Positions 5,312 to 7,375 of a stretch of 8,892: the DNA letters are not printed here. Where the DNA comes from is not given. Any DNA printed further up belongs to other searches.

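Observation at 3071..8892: Compact ABC-transporter-dependent glycan operon: extended Wzt plus two methyltransferases, with no recognisable WbdD/WbbB-type terminator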

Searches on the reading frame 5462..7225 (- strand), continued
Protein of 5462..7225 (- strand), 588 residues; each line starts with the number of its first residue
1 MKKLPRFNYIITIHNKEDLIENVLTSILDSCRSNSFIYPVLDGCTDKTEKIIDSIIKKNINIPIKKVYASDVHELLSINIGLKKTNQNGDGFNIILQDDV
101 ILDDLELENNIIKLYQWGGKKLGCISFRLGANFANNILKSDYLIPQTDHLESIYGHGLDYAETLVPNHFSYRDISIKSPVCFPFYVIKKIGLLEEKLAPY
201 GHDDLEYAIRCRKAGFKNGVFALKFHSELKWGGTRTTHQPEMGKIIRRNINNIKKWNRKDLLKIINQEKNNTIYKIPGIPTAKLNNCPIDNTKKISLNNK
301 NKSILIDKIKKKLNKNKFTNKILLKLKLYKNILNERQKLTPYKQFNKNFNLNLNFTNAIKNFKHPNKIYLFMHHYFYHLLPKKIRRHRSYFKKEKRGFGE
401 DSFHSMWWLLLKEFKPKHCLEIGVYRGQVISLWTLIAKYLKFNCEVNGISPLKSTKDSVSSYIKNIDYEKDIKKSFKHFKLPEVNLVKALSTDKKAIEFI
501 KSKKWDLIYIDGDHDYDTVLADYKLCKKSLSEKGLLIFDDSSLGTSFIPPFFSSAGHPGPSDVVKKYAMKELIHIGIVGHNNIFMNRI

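Call 82: search_protein_families(library=ncbifam, proteins=[L007:482-1414:+, L007:1-504:+, L003:6620-7654:+, L003:16657-17598:-, L005:3971-5017:+, L005:5814-6761:+, L011:12898-14013:+, L011:14021-14974:+], max_evalue=1e-10)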
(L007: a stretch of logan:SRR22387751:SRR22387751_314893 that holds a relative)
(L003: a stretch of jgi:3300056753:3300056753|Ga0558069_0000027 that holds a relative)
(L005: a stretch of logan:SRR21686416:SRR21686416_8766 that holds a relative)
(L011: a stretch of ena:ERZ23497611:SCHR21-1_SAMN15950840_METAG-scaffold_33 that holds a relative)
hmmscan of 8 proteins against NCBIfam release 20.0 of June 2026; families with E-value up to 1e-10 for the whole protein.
L007:482-1414:+ (311 aa): 6 families
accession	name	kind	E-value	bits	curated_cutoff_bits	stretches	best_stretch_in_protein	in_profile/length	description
NF047922.1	GDPFucSynFcl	equivalog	8.7e-150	498.3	500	1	6-310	2-305/308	GDP-L-fucose synthase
TIGR01181.1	dTDP_gluc_dehyt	equivalog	8.3e-25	87.5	365.1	1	42-310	57-315/321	dTDP-glucose 4,6-dehydratase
TIGR01179.1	galE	equivalog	2.2e-20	72.8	262.3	1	42-309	54-328/332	UDP-glucose 4-epimerase GalE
TIGR04180.1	EDH_00030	hypoth_equivalog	8.8e-19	67.7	475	1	46-270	60-268/297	NAD-dependent 4,6-dehydratase LegB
TIGR02197.1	heptose_epim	equivalog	1.2e-13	50.9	274.6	1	9-264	1-266/316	ADP-glyceromanno-heptose 6-epimerase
NF007490.0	PRK10084.1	subfamily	2e-13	50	649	0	137-308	165-336/361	dTDP-glucose 4,6-dehydratase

L007:1-504:+ (167 aa): 1 family
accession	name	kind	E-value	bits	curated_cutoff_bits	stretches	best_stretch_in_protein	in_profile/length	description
TIGR01472.1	gmd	equivalog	3.2e-73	246.9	415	1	1-162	179-340/342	GDP-mannose 4,6-dehydratase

L003:6620-7654:+ (345 aa): 8 families
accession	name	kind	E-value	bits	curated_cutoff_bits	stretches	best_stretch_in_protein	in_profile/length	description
TIGR01472.1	gmd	equivalog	2.7e-170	566.1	415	1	2-339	1-340/342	GDP-mannose 4,6-dehydratase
TIGR04180.1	EDH_00030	hypoth_equivalog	1.3e-30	106.5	475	1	5-323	2-295/297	NAD-dependent 4,6-dehydratase LegB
TIGR01181.1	dTDP_gluc_dehyt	equivalog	2.3e-26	92.6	365.1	1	4-333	2-307/321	dTDP-glucose 4,6-dehydratase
TIGR01179.1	galE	equivalog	6e-22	77.9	262.3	1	4-177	2-169/332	UDP-glucose 4-epimerase GalE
TIGR02622.1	CDP_4_6_dhtase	equivalog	7e-22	78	278.45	1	2-172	5-172/352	CDP-glucose 4,6-dehydratase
NF007582.0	PRK10217.1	equivalog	1.6e-16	60.4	698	1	1-329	1-323/355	dTDP-glucose 4,6-dehydratase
NF007490.0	PRK10084.1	subfamily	1.4e-12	47.3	649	1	4-330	3-327/361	dTDP-glucose 4,6-dehydratase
NF007956.0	PRK10675.1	subfamily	5.1e-11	42.3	394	0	3-330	2-322/338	UDP-glucose 4-epimerase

L003:16657-17598:- (313 aa): 6 families
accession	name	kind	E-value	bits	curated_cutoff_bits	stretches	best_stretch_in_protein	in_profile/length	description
NF047922.1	GDPFucSynFcl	equivalog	1.1e-81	274.6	500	1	10-312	4-306/308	GDP-L-fucose synthase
TIGR01181.1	dTDP_gluc_dehyt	equivalog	1.4e-24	86.8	365.1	1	45-312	58-316/321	dTDP-glucose 4,6-dehydratase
TIGR04180.1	EDH_00030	hypoth_equivalog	1.4e-22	80.1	475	1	44-270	56-268/297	NAD-dependent 4,6-dehydratase LegB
TIGR01179.1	galE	equivalog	3.8e-19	68.7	262.3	1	11-311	2-329/332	UDP-glucose 4-epimerase GalE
NF007490.0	PRK10084.1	subfamily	6.3e-12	45.1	649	1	135-311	163-338/361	dTDP-glucose 4,6-dehydratase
TIGR03466.1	HpnA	hypoth_equivalog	4.6e-11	42.2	367.65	0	11-113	3-116/327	hopanoid-associated sugar epimerase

L005:3971-5017:+ (349 aa): 6 families
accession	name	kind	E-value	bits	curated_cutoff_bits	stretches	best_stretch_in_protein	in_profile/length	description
TIGR01472.1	gmd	equivalog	3.2e-174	579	415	1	1-338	2-341/342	GDP-mannose 4,6-dehydratase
TIGR04180.1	EDH_00030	hypoth_equivalog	3.4e-34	118.3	475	1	3-322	2-296/297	NAD-dependent 4,6-dehydratase LegB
TIGR01181.1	dTDP_gluc_dehyt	equivalog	3.4e-26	92.1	365.1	1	2-330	2-306/321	dTDP-glucose 4,6-dehydratase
TIGR02622.1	CDP_4_6_dhtase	equivalog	2.6e-22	79.5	278.45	1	3-170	8-172/352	CDP-glucose 4,6-dehydratase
TIGR01179.1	galE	equivalog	1.4e-21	76.7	262.3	1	3-332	3-319/332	UDP-glucose 4-epimerase GalE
NF007582.0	PRK10217.1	equivalog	1.9e-13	50.3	698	1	3-326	5-322/355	dTDP-glucose 4,6-dehydratase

L005:5814-6761:+ (316 aa): 6 families
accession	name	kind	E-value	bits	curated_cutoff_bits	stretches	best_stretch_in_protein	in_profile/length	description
NF047922.1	GDPFucSynFcl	equivalog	4.4e-142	473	500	1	4-315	2-304/308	GDP-L-fucose synthase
TIGR01179.1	galE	equivalog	5.9e-23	81.2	262.3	1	38-315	52-328/332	UDP-glucose 4-epimerase GalE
TIGR01181.1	dTDP_gluc_dehyt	equivalog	2.3e-22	79.5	365.1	1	40-315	57-314/321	dTDP-glucose 4,6-dehydratase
TIGR04180.1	EDH_00030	hypoth_equivalog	2.3e-16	59.7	475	1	43-277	59-271/297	NAD-dependent 4,6-dehydratase LegB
NF007490.0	PRK10084.1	subfamily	2.9e-14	52.8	649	0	130-315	161-337/361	dTDP-glucose 4,6-dehydratase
NF007582.0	PRK10217.1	equivalog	1.4e-11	44.1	698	0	38-315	56-334/355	dTDP-glucose 4,6-dehydratase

L011:12898-14013:+ (372 aa): 7 families
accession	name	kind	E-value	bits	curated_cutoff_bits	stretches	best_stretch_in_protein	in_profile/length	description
TIGR01472.1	gmd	equivalog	1.1e-178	593.7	415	1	3-353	1-341/342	GDP-mannose 4,6-dehydratase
TIGR01181.1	dTDP_gluc_dehyt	equivalog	2.5e-34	118.8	365.1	1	5-353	2-314/321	dTDP-glucose 4,6-dehydratase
TIGR04180.1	EDH_00030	hypoth_equivalog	6.9e-31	107.4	475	1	6-276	2-262/297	NAD-dependent 4,6-dehydratase LegB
TIGR02622.1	CDP_4_6_dhtase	equivalog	1.1e-23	84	278.45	1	2-175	4-172/352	CDP-glucose 4,6-dehydratase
TIGR01179.1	galE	equivalog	9.2e-22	77.3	262.3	1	6-351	3-326/332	UDP-glucose 4-epimerase GalE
NF007582.0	PRK10217.1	equivalog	1.7e-20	73.4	698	1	6-242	5-241/355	dTDP-glucose 4,6-dehydratase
NF007490.0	PRK10084.1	subfamily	5.2e-19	68.4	649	1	54-241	48-247/361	dTDP-glucose 4,6-dehydratase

L011:14021-14974:+ (318 aa): 6 families
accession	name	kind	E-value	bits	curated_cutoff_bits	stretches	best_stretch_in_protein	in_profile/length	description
NF047922.1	GDPFucSynFcl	equivalog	1.7e-159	530.2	500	1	2-312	4-304/308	GDP-L-fucose synthase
TIGR01181.1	dTDP_gluc_dehyt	equivalog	1.4e-21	76.9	365.1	1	37-313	58-315/321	dTDP-glucose 4,6-dehydratase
TIGR01179.1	galE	equivalog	3.4e-19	68.8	262.3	1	37-309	55-325/332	UDP-glucose 4-epimerase GalE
TIGR04180.1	EDH_00030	hypoth_equivalog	1.4e-15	57.2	475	1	51-273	69-268/297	NAD-dependent 4,6-dehydratase LegB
NF007490.0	PRK10084.1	subfamily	7.6e-14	51.5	649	0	129-311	163-336/361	dTDP-glucose 4,6-dehydratase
NF007582.0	PRK10217.1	equivalog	6e-12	45.3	698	0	129-312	156-334/355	dTDP-glucose 4,6-dehydratase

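Call 89: find_encoding_contigs(protein=P0041, flank=10000, max_places=1)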
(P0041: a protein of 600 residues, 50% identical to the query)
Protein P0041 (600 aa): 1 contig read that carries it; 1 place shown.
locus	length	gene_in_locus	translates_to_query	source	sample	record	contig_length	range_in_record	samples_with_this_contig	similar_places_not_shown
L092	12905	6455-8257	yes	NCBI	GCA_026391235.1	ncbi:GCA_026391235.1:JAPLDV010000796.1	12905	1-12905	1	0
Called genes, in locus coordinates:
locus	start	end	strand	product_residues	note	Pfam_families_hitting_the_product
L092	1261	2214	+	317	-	PF01408:GFO_IDH_MocA, PF22725:GFO_IDH_MocA_C3 (weak), PF02894:GFO_IDH_MocA_C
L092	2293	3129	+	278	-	PF01061:ABC2_membrane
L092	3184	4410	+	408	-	PF00005:ABC_tran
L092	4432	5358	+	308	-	PF05050:Methyltransf_21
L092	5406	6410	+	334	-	PF03385:STELLO (weak)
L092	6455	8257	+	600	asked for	PF13578:Methyltransf_24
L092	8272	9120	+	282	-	-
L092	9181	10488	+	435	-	-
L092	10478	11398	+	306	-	PF13641:Glyco_tranf_2_3, PF00535:Glycos_transf_2, PF13632:Glyco_trans_2_3 (faint)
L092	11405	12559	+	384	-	PF13477:Glyco_trans_4_2 (weak), PF13439:Glyco_transf_4, PF13579:Glyco_trans_4_4 (weak), PF00534:Glycos_transf_1, PF13692:Glyco_trans_1_4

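Call 90: find_encoding_contigs(protein=P0051, flank=10000, max_places=1)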
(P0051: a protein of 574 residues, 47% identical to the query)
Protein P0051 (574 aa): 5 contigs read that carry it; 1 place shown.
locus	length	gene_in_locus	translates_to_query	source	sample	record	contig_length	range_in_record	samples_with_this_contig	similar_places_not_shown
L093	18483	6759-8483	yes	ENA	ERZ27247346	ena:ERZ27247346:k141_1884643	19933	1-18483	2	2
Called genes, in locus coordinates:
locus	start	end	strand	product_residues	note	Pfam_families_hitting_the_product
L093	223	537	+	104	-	PF13412:HTH_24 (weak)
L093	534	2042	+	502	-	PF00483:NTP_transferase, PF12804:NTP_transf_3 (faint), PF22640:ManC_GMP_beta-helix, PF01050:MannoseP_isomer, PF07883:Cupin_2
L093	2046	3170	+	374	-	PF01370:Epimerase, PF04321:RmlD_sub_bind (weak), PF16363:GDP_Man_Dehyd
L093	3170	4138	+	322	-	PF01370:Epimerase, PF04321:RmlD_sub_bind, PF16363:GDP_Man_Dehyd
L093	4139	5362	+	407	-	PF01593:Amino_oxidase (weak), PF13450:NAD_binding_8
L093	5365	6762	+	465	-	PF01943:Polysacc_synt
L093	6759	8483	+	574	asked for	PF00535:Glycos_transf_2 (weak), PF13578:Methyltransf_24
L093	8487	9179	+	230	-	-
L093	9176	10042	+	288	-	-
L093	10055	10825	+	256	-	PF05050:Methyltransf_21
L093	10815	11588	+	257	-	PF10111:Glyco_tranf_2_2, PF00535:Glycos_transf_2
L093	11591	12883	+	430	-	-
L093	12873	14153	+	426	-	-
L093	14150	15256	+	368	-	PF01663:Phosphodiest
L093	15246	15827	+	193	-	PF00485:PRK, PF06414:Zeta_toxin (weak), PF13173:AAA_14 (faint), PF13238:AAA_18 (weak), PF13671:AAA_33 (weak), PF20720:nSTAND3 (weak)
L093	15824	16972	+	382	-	PF13439:Glyco_transf_4, PF13579:Glyco_trans_4_4 (faint), PF00534:Glycos_transf_1, PF13692:Glyco_trans_1_4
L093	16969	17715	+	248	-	PF00535:Glycos_transf_2, PF10111:Glyco_tranf_2_2 (weak)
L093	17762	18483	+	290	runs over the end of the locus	PF01370:Epimerase, PF04321:RmlD_sub_bind, PF05368:NmrA (faint), PF07993:NAD_binding_4, PF01073:3Beta_HSD, PF16363:GDP_Man_Dehyd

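Call 91: find_encoding_contigs(protein=P0055, flank=10000, max_places=1)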
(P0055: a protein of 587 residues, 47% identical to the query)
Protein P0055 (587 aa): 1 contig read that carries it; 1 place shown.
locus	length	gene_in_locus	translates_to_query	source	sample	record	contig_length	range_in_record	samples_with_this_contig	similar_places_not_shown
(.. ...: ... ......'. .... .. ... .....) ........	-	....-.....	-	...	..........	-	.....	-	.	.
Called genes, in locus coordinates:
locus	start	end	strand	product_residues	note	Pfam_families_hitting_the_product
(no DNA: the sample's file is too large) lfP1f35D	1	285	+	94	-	?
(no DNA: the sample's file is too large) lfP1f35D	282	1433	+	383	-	PF08013:GatZ_KbaZ-like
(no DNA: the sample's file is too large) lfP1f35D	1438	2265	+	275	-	-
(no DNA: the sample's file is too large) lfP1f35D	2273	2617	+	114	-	PF01050:MannoseP_isomer, PF07883:Cupin_2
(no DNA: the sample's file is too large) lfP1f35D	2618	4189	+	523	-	PF01636:APH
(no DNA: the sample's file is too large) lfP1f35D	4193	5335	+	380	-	-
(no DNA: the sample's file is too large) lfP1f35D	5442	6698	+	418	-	-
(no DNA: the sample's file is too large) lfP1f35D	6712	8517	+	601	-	PF00664:ABC_membrane, PF00005:ABC_tran, PF02463:SMC_N (faint)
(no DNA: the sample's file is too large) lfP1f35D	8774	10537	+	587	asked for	PF00535:Glycos_transf_2 (weak), PF13578:Methyltransf_24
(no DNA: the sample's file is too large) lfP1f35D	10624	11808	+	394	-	PF01370:Epimerase, PF16363:GDP_Man_Dehyd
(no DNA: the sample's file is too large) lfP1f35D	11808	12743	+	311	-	PF01073:3Beta_HSD, PF01370:Epimerase, PF02719:Polysacc_synt_2, PF04321:RmlD_sub_bind, PF05368:NmrA, PF07993:NAD_binding_4 (faint), PF13460:NAD_binding_10, PF16363:GDP_Man_Dehyd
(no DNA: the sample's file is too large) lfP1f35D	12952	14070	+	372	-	PF13692:Glyco_trans_1_4 (weak)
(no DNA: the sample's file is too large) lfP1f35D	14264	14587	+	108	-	?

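Call 92: search_protein_families(library=ncbifam, proteins=[L093:4139-5359:+, L011:7364-8584:+, L092:3184-4407:+, L092:5406-6407:+, L011:8824-9987:+, L093:8487-9176:+, L093:9176-10039:+], max_evalue=0.001)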
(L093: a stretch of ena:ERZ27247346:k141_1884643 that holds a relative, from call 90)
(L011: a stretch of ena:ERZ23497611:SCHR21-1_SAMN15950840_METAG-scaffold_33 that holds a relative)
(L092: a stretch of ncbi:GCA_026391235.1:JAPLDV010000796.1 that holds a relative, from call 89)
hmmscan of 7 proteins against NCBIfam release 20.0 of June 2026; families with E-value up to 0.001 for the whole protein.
L093:4139-5359:+ (407 aa): 19 families
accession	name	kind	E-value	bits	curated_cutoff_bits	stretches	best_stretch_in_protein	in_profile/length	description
NF005547.0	PRK07208.1-3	equivalog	2.4e-39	135.3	380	2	2-299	6-314/465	hypothetical protein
NF005548.0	PRK07208.1-4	equivalog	5.7e-35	120.8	389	2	2-279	5-301/488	hypothetical protein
NF005545.0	PRK07208.1-1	equivalog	5.6e-27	94.3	451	2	3-168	10-176/504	hypothetical protein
NF005546.0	PRK07208.1-2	equivalog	3.4e-25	88.6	418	3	2-69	6-74/527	hypothetical protein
NF005549.0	PRK07208.1-5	equivalog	1.4e-17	63.4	587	2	3-73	7-80/534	hypothetical protein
TIGR00031.1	UDP-GALP_mutase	equivalog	1.2e-14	54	303.75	1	2-182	3-188/378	UDP-galactopyranose mutase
NF005560.0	PRK07233.1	equivalog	1e-13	50.9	252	1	1-51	1-52/435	hypothetical protein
TIGR00562.1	proto_IX_ox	equivalog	1.1e-11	44.1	97.85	1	2-216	4-241/470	protoporphyrinogen oxidase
NF008841.0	PRK11883.1-1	equivalog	2.7e-07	29.9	517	1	1-67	4-73/453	protoporphyrinogen oxidase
NF053556.1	prodigi_MAP_PigB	equivalog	3.5e-07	29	850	1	3-88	157-241/659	prodigiosin MAP biosynthesis oxidoreductase PigB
NF008843.0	PRK11883.1-3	equivalog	3.3e-06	26.5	406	1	2-258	3-267/424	protoporphyrinogen oxidase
NF008845.0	PRK11883.1-5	equivalog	1e-05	24.1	560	0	2-49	6-60/468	protoporphyrinogen oxidase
NF005243.0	PRK06753.1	equivalog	1.2e-05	24.4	365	1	1-35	1-36/374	hypothetical protein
TIGR02733.1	desat_CrtD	equivalog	2.7e-05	23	549.7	1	2-47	3-49/492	C-3',4' desaturase CrtD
TIGR03467.1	HpnE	equivalog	0.00026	20.4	283.05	1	4-67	2-67/430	hydroxysqualene dehydroxylase HpnE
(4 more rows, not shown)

L011:7364-8584:+ (407 aa): 22 families
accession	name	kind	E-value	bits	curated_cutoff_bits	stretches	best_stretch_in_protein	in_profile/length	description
NF005547.0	PRK07208.1-3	equivalog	4.5e-37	127.9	380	2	3-299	7-314/465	hypothetical protein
NF005548.0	PRK07208.1-4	equivalog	1.5e-33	116.2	389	2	2-278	5-300/488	hypothetical protein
NF005545.0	PRK07208.1-1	equivalog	2.6e-30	105.2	451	1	2-169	9-177/504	hypothetical protein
NF005546.0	PRK07208.1-2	equivalog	6.5e-24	84.4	418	2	3-76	7-80/527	hypothetical protein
NF005549.0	PRK07208.1-5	equivalog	1.8e-16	59.7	587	2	3-74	7-81/534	hypothetical protein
TIGR00031.1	UDP-GALP_mutase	equivalog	1e-14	54.3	303.75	1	2-167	3-172/378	UDP-galactopyranose mutase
NF005560.0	PRK07233.1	equivalog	2.5e-13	49.6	252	1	1-52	1-53/435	hypothetical protein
TIGR00562.1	proto_IX_ox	equivalog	3.3e-11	42.5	97.85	1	2-216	4-230/470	protoporphyrinogen oxidase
NF053556.1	prodigi_MAP_PigB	equivalog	4e-08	32.1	850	1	2-61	156-213/659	prodigiosin MAP biosynthesis oxidoreductase PigB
NF008841.0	PRK11883.1-1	equivalog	2.9e-07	29.8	517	1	1-91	4-97/453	protoporphyrinogen oxidase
TIGR02734.1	crtI_fam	subfamily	8.4e-06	24.7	238.1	1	3-45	1-44/504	phytoene desaturase family protein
NF058655.1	CrtID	equivalog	1.2e-05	24.4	640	1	3-50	1-49/478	bifunctional phytoene desaturase/3,4-desaturase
NF033460.1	glycerol3P_ox_II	equivalog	2.9e-05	23.4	460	1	1-34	2-36/361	type 2 glycerol-3-phosphate oxidase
TIGR03467.1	HpnE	equivalog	0.00017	21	283.05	1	3-66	1-66/430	hydroxysqualene dehydroxylase HpnE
NF045637.1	carotdesatCrtDProt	equivalog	0.00021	20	580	1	3-45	1-44/485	1-hydroxycarotenoid 3,4-desaturase CrtD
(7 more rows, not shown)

L092:3184-4407:+ (408 aa): 181 families (the best 25 are shown)
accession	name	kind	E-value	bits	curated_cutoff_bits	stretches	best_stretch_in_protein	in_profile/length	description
NF010065.0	PRK13545.1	equivalog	8.9e-64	216.1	538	1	49-248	36-234/549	teichoic acids export protein ATP-binding subunit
NF050108.1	galactan_ABC_ATP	equivalog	3.4e-56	190.2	400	1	50-251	42-243/244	galactan export ABC transporter ATP-binding subunit Wzt/RfbE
NF010066.0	PRK13546.1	equivalog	8.4e-55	186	320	1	43-258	30-244/264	teichoic acids export ABC transporter ATP-binding subunit TagH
TIGR01188.1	drrA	subfamily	7.6e-33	114.1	312.45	1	49-243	5-210/302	daunorubicin resistance ABC transporter, ATP-binding protein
TIGR01288.1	nodI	equivalog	3.5e-26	91.9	424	1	52-250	19-228/303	nodulation factor ABC transporter ATP-binding protein NodI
TIGR04521.1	ECF_ATPase_2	equivalog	3.5e-26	91.9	330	2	119-243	105-231/279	energy-coupling factor transporter ATPase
NF010059.0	PRK13536.1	equivalog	7.2e-26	90.7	549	1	45-250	51-267/342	nodulation factor ABC transporter ATP-binding protein NodI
NF010060.0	PRK13537.1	equivalog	5.8e-25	87.8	521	1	50-246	28-235/314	nodulation factor ABC transporter ATP-binding protein NodI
TIGR04520.1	ECF_ATPase_1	equivalog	6.5e-23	81.5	315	2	51-98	16-63/269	energy-coupling factor transporter ATPase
NF033858.1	ABC2_perm_RbbA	equivalog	2.3e-22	78.8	1050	1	36-239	265-479/909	ribosome-associated ATPase/putative transporter RbbA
NF040933.2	ABC_arch_GlcV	equivalog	2.7e-22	79.1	450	1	44-242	13-227/357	glucose ABC transporter ATP-binding protein GlcV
TIGR02673.1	FtsE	equivalog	3.1e-22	79.3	264.85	2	48-99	13-64/214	cell division ATP-binding protein FtsE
TIGR00968.1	3a0106s01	subfamily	2.2e-21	76.5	342.75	1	44-241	7-215/237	sulfate ABC transporter ATP-binding protein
TIGR01166.1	cbiO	subfamily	7.3e-21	74.5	211.8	2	52-99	7-54/190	cobalt ABC transporter, ATP-binding protein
TIGR02769.1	nickel_nikE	equivalog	1.5e-20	73.8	332.55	2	52-99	26-73/265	nickel import ATP-binding protein NikE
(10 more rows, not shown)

L092:5406-6407:+ (334 aa): 0 families

L011:8824-9987:+ (388 aa): 0 families

L093:8487-9176:+ (230 aa): 0 families

L093:9176-10039:+ (288 aa): 0 families
